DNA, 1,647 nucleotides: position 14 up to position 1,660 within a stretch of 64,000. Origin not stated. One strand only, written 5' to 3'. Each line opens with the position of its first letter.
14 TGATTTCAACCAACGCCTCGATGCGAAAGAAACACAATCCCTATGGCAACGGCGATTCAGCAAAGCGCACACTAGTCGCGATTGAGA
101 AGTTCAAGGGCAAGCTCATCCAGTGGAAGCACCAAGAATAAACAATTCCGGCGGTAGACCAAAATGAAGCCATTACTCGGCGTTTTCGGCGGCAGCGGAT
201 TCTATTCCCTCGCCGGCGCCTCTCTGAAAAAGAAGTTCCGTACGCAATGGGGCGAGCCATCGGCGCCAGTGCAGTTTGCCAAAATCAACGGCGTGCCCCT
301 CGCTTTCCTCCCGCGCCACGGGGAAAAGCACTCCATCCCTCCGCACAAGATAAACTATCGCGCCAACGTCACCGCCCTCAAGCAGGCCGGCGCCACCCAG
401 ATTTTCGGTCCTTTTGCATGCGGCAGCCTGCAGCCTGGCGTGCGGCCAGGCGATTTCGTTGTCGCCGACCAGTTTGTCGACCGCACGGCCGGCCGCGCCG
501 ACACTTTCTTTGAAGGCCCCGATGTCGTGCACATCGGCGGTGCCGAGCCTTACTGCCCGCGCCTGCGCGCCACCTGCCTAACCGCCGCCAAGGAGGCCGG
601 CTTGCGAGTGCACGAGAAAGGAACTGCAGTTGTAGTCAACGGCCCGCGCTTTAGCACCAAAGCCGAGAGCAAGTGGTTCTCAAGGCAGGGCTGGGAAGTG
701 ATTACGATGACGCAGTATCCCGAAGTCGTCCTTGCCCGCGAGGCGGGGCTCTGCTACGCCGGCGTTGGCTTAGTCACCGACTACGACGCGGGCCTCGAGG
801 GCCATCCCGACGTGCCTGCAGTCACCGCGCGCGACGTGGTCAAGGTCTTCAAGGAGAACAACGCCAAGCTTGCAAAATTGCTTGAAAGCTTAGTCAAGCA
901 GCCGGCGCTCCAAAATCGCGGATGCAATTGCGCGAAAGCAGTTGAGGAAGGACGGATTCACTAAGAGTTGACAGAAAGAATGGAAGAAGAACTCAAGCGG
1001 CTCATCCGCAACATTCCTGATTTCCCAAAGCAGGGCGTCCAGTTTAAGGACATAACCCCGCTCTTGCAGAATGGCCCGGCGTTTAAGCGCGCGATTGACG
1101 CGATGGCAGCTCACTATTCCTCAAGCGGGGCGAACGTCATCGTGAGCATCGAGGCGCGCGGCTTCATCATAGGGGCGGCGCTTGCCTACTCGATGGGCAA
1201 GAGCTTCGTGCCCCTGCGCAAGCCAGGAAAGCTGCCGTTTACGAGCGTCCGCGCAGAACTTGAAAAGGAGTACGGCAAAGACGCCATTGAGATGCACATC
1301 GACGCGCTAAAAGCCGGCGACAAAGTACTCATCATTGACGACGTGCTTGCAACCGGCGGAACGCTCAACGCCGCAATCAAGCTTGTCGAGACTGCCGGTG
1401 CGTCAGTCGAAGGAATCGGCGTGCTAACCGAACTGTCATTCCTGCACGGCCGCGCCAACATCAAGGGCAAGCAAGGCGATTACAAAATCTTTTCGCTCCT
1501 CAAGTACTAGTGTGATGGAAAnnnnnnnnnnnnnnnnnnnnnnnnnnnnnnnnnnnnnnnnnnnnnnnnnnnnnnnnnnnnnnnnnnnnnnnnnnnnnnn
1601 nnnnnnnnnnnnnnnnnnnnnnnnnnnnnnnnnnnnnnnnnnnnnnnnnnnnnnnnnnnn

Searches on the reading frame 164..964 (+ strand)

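Call 70: search_protein_families(library=ncbifam, proteins=[window:164-964:+], max_evalue=0.00001)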
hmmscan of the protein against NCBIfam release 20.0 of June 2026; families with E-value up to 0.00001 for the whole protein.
window:164-964:+ (266 aa): 11 families
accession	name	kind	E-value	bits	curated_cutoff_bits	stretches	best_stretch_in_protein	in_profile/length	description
NF005876.0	PRK07823.1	equivalog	1.8e-89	299.4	306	1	4-261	7-258/267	S-methyl-5'-thioadenosine phosphorylase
TIGR01694.1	MTAP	equivalog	2.6e-82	275.8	274.85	1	5-246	2-240/240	S-methyl-5'-thioadenosine phosphorylase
NF006334.0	PRK08564.1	equivalog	2.9e-82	275.8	382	1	2-262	7-264/267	S-methyl-5'-thioadenosine phosphorylase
NF006492.0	PRK08931.1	equivalog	2.7e-79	266.6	437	1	2-256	3-256/291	S-methyl-5'-thioadenosine phosphorylase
NF006599.0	PRK09136.1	equivalog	2.3e-62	210.4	223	1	4-246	3-246/247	S-methyl-5'-thioinosine phosphorylase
NF005657.0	PRK07432.1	equivalog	2.2e-58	197.7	453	1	5-260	6-263/291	S-methyl-5'-thioadenosine phosphorylase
NF006054.0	PRK08202.1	equivalog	1.2e-21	77.4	218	1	67-246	97-273/274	purine-nucleoside phosphorylase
TIGR01697.1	PNPH-PUNA-XAPA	subfamily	3.9e-19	69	197.1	1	65-244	71-246/247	inosine/guanosine/xanthosine phosphorylase family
TIGR01698.1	PUNP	equivalog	3.2e-18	66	302.6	1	66-244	72-244/245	purine-nucleoside phosphorylase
TIGR01700.1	PNPH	equivalog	4.1e-14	52.6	293.35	1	69-244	75-248/249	purine nucleoside phosphorylase I, inosine and guanosine-specific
TIGR01699.1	XAPA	equivalog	1.8e-10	40.8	370.9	1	67-241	73-244/248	xanthosine phosphorylase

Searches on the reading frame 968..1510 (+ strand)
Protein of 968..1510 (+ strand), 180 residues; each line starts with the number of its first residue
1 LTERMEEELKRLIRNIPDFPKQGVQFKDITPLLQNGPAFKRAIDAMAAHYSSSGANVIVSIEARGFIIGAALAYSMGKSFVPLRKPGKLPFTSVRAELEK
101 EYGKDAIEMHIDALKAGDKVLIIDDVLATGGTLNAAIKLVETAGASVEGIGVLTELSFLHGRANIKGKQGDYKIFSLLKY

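Call 70: search_protein_families(library=ncbifam, proteins=[window:968-1510:+], max_evalue=0.00001)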
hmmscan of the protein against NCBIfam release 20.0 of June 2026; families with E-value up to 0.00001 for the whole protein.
window:968-1510:+ (180 aa): 19 families
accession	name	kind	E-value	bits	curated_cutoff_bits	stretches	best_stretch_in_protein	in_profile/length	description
NF002636.0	PRK02304.1-5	equivalog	5.3e-65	218.2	125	1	3-168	3-168/176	adenine phosphoribosyltransferase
NF002634.0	PRK02304.1-3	equivalog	5e-61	205.5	170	1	4-180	5-179/182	adenine phosphoribosyltransferase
NF002633.0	PRK02304.1-2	equivalog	1.3e-60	204.1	224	1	8-180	2-170/172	adenine phosphoribosyltransferase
TIGR01090.1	apt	equivalog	1.4e-60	204.2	185.85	1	9-180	1-169/169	adenine phosphoribosyltransferase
NF002632.0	PRK02304.1-1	equivalog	4.4e-52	176.5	243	1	3-179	5-179/183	adenine phosphoribosyltransferase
NF009211.0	PRK12560.1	equivalog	1e-33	116.7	188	1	7-180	4-176/187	adenine phosphoribosyltransferase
NF006671.0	PRK09219.1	equivalog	7.7e-18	64.7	177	1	44-177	40-175/192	xanthine phosphoribosyltransferase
NF040646.1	HPT_Archaea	equivalog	1e-16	61.1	200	1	46-156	45-153/184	hypoxanthine/guanine phosphoribosyltransferase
NF002635.0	PRK02304.1-4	subfamily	3e-16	59.5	146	1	44-155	44-153/188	adenine phosphoribosyltransferase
TIGR01744.1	XPRTase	equivalog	1.7e-14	53.9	164.45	1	43-168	39-168/191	xanthine phosphoribosyltransferase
NF006328.0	PRK08558.1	equivalog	6.2e-12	45.6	184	1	39-154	96-213/238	adenine phosphoribosyltransferase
TIGR00336.1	pyrE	equivalog_domain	1.8e-11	44.1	106.8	1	34-153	32-144/173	orotate phosphoribosyltransferase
TIGR01743.1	purR_Bsub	equivalog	2.3e-11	43.2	258.7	1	28-155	102-232/268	pur operon repressor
NF005592.0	PRK07322.1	subfamily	1.9e-10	40.4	143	1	40-149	39-152/180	adenine phosphoribosyltransferase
NF004689.0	PRK06031.1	equivalog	5.1e-08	32.4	175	1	43-153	73-190/233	phosphoribosyltransferase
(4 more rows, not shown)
